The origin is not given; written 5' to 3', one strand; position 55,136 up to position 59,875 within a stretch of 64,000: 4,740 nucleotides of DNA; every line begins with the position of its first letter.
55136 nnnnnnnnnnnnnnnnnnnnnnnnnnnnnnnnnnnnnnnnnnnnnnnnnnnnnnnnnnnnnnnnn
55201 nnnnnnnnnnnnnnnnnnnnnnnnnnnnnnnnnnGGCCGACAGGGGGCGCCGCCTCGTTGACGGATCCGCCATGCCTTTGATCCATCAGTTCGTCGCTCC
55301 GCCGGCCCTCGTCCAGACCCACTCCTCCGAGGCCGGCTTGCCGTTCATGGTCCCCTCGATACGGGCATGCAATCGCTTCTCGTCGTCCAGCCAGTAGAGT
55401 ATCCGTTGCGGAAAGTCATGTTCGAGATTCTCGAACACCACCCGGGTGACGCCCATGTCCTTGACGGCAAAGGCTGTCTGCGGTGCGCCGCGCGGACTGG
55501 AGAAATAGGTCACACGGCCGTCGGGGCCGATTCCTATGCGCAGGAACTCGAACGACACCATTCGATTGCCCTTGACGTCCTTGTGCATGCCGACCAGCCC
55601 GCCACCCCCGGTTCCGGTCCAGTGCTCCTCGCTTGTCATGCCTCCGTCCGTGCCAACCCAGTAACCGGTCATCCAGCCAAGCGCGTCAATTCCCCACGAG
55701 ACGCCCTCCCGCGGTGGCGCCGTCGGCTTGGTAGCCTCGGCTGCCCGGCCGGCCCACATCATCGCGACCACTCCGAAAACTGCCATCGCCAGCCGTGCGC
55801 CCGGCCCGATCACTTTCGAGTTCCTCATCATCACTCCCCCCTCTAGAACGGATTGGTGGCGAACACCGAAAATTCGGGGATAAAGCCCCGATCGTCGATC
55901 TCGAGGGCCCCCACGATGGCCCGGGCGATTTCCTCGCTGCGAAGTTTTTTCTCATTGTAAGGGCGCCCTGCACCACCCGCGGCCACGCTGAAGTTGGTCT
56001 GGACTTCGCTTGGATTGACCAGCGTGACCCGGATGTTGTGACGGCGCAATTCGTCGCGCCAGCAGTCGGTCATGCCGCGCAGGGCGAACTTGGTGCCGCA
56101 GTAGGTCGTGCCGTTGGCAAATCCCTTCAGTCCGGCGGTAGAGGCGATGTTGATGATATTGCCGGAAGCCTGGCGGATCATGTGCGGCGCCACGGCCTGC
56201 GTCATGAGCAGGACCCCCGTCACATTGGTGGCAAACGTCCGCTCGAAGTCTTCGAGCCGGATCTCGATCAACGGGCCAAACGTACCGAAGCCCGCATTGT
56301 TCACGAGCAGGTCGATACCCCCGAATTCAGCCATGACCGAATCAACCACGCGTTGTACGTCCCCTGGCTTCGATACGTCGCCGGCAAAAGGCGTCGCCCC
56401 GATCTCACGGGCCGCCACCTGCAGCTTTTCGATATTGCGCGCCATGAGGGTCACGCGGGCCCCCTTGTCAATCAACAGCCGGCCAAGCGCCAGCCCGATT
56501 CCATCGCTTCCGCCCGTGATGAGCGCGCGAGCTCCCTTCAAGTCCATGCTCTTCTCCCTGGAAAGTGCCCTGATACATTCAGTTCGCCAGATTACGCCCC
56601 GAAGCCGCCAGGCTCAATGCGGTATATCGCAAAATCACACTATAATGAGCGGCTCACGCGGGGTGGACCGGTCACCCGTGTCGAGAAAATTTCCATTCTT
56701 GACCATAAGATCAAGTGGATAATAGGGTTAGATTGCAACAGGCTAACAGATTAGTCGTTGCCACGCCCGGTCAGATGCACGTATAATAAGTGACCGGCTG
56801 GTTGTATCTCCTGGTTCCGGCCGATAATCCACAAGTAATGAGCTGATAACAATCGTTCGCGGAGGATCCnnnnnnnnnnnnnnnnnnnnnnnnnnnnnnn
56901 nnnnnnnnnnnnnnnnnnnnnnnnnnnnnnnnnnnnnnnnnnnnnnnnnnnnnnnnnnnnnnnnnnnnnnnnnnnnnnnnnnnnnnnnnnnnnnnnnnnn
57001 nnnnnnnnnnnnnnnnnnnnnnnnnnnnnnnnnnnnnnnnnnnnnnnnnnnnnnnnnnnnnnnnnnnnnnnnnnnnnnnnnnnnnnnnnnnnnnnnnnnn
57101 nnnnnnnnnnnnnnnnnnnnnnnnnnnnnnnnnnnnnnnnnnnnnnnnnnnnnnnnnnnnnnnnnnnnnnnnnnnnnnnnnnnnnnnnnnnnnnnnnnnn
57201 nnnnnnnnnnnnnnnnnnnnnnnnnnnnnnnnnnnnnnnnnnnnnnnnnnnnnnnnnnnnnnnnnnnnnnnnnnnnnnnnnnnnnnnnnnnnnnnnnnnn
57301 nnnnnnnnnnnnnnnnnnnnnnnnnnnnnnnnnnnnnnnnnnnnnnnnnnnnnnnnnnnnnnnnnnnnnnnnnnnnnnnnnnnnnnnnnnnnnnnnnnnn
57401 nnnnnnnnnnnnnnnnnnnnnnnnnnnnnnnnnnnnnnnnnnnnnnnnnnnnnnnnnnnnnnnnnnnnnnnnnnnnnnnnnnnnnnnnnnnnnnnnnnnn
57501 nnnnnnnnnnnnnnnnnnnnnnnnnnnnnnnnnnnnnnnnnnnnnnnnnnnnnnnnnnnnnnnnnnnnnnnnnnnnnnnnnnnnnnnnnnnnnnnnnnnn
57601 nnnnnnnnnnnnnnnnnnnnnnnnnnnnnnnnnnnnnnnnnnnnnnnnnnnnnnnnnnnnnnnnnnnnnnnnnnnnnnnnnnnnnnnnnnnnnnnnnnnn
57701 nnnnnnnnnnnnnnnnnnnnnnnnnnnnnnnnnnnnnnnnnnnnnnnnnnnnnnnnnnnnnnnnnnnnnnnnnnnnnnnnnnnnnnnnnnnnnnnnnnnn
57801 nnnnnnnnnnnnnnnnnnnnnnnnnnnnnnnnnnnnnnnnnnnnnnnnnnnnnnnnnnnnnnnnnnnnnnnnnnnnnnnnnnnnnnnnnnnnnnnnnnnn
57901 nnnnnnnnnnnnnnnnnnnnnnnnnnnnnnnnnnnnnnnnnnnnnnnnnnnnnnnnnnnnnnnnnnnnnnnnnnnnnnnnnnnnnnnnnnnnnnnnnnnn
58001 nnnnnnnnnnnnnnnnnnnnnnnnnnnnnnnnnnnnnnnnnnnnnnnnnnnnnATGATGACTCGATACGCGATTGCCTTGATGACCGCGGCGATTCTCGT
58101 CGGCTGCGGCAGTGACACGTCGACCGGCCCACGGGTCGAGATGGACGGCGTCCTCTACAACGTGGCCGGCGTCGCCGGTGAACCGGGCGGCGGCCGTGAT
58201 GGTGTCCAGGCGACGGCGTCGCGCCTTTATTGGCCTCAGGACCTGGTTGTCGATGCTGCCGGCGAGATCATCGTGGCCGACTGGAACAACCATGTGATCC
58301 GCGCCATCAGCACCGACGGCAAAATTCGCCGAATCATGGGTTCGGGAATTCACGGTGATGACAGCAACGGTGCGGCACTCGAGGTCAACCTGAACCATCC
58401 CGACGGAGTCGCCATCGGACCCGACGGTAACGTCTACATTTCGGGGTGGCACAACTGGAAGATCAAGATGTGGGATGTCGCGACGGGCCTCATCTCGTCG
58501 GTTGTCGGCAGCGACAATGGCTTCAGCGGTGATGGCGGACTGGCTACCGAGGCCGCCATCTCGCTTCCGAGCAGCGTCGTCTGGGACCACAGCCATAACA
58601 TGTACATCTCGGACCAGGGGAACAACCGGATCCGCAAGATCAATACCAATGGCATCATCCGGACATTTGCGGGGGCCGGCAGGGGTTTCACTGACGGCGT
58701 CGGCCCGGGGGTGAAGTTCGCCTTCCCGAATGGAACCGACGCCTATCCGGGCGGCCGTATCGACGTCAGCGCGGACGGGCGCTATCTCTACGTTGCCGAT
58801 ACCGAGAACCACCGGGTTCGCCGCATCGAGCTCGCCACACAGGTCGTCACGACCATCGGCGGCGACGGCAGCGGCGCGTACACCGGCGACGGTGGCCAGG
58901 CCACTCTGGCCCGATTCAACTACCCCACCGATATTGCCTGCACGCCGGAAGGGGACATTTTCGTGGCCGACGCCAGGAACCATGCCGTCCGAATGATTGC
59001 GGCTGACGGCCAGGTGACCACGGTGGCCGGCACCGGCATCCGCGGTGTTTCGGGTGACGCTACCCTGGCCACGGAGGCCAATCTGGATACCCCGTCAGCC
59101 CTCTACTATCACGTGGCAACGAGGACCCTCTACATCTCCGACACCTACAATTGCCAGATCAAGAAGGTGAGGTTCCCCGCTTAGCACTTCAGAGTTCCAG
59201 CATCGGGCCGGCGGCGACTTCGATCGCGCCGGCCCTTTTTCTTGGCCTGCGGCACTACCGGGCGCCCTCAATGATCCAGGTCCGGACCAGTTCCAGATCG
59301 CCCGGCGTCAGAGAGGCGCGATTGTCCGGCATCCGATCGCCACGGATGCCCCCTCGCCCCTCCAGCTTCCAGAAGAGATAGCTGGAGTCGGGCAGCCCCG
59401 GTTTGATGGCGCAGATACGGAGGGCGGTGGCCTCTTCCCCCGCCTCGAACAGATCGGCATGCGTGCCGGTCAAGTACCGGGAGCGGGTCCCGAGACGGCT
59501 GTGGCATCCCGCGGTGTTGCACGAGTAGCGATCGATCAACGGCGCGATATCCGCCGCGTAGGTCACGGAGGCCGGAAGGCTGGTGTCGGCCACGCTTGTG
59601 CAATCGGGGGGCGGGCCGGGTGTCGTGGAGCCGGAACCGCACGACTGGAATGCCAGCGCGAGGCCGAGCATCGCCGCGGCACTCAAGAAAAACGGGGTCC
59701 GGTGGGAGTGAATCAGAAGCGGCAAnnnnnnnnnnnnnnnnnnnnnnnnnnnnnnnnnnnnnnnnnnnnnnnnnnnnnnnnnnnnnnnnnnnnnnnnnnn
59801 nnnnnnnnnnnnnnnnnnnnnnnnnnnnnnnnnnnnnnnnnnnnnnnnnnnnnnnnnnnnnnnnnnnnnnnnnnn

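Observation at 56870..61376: Four NHL-repeat beta-propeller paralogs, three of them lipoproteins, with two small PSCyt1-like lipoproteins carrying a non-canonical C-x4-CH motif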

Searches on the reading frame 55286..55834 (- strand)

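Call 29: search_protein_families(library=pfam, proteins=[window:55286-55834:-], max_evalue=0.0001)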
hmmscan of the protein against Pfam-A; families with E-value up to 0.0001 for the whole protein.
window:55286-55834:- (182 aa): 1 family
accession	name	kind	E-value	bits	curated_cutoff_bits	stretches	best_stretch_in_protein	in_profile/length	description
PF19780.4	DUF6265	-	3.1e-20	73.2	23.8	1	54-160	2-115/116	Domain of unknown function (DUF6265)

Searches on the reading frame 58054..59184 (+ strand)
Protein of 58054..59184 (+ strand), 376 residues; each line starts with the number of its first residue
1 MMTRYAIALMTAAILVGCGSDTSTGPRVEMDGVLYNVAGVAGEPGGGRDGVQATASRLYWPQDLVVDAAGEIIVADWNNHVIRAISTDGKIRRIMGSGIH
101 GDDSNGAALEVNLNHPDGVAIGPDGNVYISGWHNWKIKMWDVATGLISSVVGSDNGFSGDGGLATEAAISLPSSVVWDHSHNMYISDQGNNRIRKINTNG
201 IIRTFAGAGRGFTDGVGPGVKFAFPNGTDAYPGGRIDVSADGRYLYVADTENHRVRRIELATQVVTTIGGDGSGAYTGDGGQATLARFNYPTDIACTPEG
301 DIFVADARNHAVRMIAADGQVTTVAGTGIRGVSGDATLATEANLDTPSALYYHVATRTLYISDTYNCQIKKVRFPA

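Call 3: search_protein_families(library=pfam, proteins=[window:58054-59184:+], max_evalue=1)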
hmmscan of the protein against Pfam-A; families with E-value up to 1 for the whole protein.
window:58054-59184:+ (376 aa): 12 families
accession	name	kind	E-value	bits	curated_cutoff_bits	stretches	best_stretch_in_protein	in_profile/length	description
PF25021.1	TEN_NHL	-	9.3e-26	91.1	27.1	5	243-327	84-178/357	Teneurin NHL domain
PF01436.27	NHL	-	2.4e-24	84.5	20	4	288-313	1-26/28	NHL repeat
PF08450.18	SGL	-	2e-10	41.1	26.3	3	236-324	139-219/246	SMP-30/Gluconolactonase/LRE-like region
PF24684.1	Vgb_lyase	-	0.00062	19.1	50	0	166-206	51-91/290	Virginiamycin B lyase family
PF00058.23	Ldl_recept_b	-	0.0018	19.1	21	0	87-121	6-40/42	Low-density lipoprotein receptor repeat class B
PF19467.4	DUF6004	-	0.0075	15.7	25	1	272-342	301-373/400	Family of unknown function (DUF6004)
PF01731.26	Arylesterase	-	0.022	15.4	21.3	0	236-260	59-83/86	Arylesterase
PF20067.5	SSL_N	-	0.043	14.1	18.9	0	116-130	23-37/46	Strictosidine synthase-like, N-terminal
PF08309.17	LVIVD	-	0.063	13.1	20.2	1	237-252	6-21/42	LVIVD repeat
PF13449.12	Phytase-like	-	0.15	12.4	27.6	0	239-323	12-102/284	Esterase-like activity of phytase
PF23500.1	DUF7133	-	0.17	11.6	27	0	115-137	330-352/385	Domain of unknown function (DUF7133)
PF16534.11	ULD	-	0.2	12.3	27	0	51-90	50-89/109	Ubiquitin-like oligomerisation domain of SATB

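Call 4: search_protein_families(library=ncbifam, proteins=[window:58054-59184:+], max_evalue=1)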
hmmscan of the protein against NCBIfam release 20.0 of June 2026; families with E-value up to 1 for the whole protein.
window:58054-59184:+ (376 aa): 4 families
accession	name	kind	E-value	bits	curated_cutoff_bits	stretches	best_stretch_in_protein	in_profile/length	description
NF035926.1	scyF_NHL_VPEP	equivalog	4e-18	65.7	350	2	124-337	113-295/376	scytonemin biosynthesis PEP-CTERM protein ScyF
NF033206.1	ScyE_fam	subfamily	2.6e-09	37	80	2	52-135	246-323/333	ScyD/ScyE family protein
TIGR02604.1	Piru_Ver_Nterm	subfamily_domain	0.0023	17.3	122.2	1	53-138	265-345/367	PVC-type heme-binding CxxCH protein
NF047780.1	LIC12708_fam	subfamily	0.28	10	150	0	282-307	113-138/391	LIC_12708 family protein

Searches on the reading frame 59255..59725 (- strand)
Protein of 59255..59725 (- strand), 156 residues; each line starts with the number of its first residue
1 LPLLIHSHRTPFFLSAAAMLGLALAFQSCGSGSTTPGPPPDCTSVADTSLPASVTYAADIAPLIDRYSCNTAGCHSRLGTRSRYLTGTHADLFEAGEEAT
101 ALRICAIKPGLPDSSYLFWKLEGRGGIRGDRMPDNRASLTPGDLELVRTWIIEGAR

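Call 3: search_protein_families(library=pfam, proteins=[window:59255-59725:-], max_evalue=1)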
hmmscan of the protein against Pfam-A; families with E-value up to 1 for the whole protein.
window:59255-59725:- (156 aa): 0 families

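Call 4: search_protein_families(library=ncbifam, proteins=[window:59255-59725:-], max_evalue=1)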
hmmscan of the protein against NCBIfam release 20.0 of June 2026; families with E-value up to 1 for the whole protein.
window:59255-59725:- (156 aa): 1 family
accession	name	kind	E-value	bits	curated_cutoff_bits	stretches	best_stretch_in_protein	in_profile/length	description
NF058595.1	invert_tail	domain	0.026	14.8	37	1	11-43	54-86/113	lipo-invert putative C-terminal anchoring domain-containing protein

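Call 54: find_related_loci(query=A4, collection=metagenome_contigs, flank=5000)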
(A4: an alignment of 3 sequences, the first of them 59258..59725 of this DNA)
Query A4 (156 aa) in metagenome_contigs; peptide patterns used: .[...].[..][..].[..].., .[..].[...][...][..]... (x = any residue, [..] = any of these).
331 stretches matched a pattern; 5 encode a relative of the query (tblastn E <= 1e-3); 5 distinct loci.
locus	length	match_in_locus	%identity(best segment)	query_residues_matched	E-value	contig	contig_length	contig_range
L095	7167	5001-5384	49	29-156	1e-37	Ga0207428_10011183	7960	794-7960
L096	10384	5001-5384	49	29-156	1e-37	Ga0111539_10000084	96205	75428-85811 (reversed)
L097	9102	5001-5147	45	107-155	1e-9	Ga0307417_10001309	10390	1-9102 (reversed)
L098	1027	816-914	48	45-77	1e-7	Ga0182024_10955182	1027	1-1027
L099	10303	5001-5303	32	63-156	2e-6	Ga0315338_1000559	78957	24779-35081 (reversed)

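Call 55: find_homologous_proteins(query=window:59255-59725:-, max_evalue=0.001)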
Query window:59255-59725:- (156 aa): 7 proteins with E <= 0.001 among 255 candidates.
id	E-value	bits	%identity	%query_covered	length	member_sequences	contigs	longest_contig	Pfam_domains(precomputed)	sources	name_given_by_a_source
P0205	7.9e-88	310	100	88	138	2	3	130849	-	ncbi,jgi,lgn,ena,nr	ncbi:MAG: hypothetical protein SGI90_07700 [Candidatus Eisenbacteria bacterium]|nr:hypothetical prot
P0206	8.2e-80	284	80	100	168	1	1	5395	-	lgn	-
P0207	3.3e-70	253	71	100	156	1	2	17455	-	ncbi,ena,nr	ncbi:MAG: Uncharacterized protein FD129_2141 [bacterium]|nr:MAG: Uncharacterized protein FD129_2141 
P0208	1.2e-60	222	71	92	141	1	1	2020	-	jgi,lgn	-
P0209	7.6e-58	213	64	96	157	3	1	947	-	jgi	jgi:hypothetical protein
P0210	8.4e-55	203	64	90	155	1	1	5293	-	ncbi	ncbi:MAG TPA: hypothetical protein VF720_03095 [Candidatus Eisenbacteria bacterium]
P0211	1.2e-46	177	72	72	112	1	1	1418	-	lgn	-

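Call 57: find_encoding_contigs(protein=P0207, flank=7000, max_places=2)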
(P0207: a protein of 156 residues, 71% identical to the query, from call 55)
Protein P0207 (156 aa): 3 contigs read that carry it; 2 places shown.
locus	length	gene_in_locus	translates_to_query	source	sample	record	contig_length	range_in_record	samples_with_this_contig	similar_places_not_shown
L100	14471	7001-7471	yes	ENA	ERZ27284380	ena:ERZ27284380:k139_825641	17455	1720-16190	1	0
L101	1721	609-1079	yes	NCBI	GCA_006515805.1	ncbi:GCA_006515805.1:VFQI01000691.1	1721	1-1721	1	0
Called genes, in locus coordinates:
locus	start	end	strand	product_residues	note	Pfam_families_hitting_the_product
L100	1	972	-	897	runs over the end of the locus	?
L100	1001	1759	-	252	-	PF13860:FlgD_ig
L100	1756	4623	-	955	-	PF22352:K319L-like_PKD (faint), PF13895:Ig_2 (faint), PF00047:ig (faint), PF07686:V-set (faint), PF07679:I-set (weak), PF13927:Ig_3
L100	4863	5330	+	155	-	PF02639:DUF188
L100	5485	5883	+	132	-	-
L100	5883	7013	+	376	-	PF25021:TEN_NHL (weak), PF24684:Vgb_lyase (faint), PF25021:TEN_NHL (weak), PF01436:NHL (weak)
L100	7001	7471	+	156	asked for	-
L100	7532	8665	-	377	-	PF08450:SGL (faint), PF01436:NHL (faint), PF25021:TEN_NHL (weak)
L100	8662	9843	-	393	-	PF01436:NHL (weak), PF25021:TEN_NHL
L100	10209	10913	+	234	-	PF00106:adh_short, PF08659:KR, PF13460:NAD_binding_10 (weak), PF13561:adh_short_C2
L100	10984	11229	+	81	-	-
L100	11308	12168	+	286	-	PF20240:DUF6597, PF12833:HTH_18, PF00165:HTH_AraC (faint)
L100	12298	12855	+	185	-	PF19780:DUF6265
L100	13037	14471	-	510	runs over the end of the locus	PF00270:DEAD, PF04851:ResIII (faint), PF00271:Helicase_C, PF16124:RecQ_Zn_bind (weak), PF00570:HRDC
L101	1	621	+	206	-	PF24684:Vgb_lyase (faint), PF25021:TEN_NHL (weak), PF01436:NHL (weak)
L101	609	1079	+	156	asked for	-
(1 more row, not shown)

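Call 80: search_solved_structures(query=A4, max_evalue=10, show_alignments=1)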
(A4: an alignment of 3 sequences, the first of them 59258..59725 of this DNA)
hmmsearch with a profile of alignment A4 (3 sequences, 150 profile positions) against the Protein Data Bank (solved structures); distinct sequences matched with E-value up to 10: 3.
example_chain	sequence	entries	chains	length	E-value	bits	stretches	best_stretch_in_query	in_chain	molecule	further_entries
7ob9_G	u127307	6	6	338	0.48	13.7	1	23-78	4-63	DNA-directed RNA polymerase I subunit RPA43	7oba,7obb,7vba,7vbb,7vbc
1hil_A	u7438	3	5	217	1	12.6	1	73-121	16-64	IGG2A-KAPPA 17/9 FAB (LIGHT CHAIN)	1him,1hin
1ifh_L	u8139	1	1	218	1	12.6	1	73-121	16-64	IGG2A-KAPPA 17/9 FAB (LIGHT CHAIN)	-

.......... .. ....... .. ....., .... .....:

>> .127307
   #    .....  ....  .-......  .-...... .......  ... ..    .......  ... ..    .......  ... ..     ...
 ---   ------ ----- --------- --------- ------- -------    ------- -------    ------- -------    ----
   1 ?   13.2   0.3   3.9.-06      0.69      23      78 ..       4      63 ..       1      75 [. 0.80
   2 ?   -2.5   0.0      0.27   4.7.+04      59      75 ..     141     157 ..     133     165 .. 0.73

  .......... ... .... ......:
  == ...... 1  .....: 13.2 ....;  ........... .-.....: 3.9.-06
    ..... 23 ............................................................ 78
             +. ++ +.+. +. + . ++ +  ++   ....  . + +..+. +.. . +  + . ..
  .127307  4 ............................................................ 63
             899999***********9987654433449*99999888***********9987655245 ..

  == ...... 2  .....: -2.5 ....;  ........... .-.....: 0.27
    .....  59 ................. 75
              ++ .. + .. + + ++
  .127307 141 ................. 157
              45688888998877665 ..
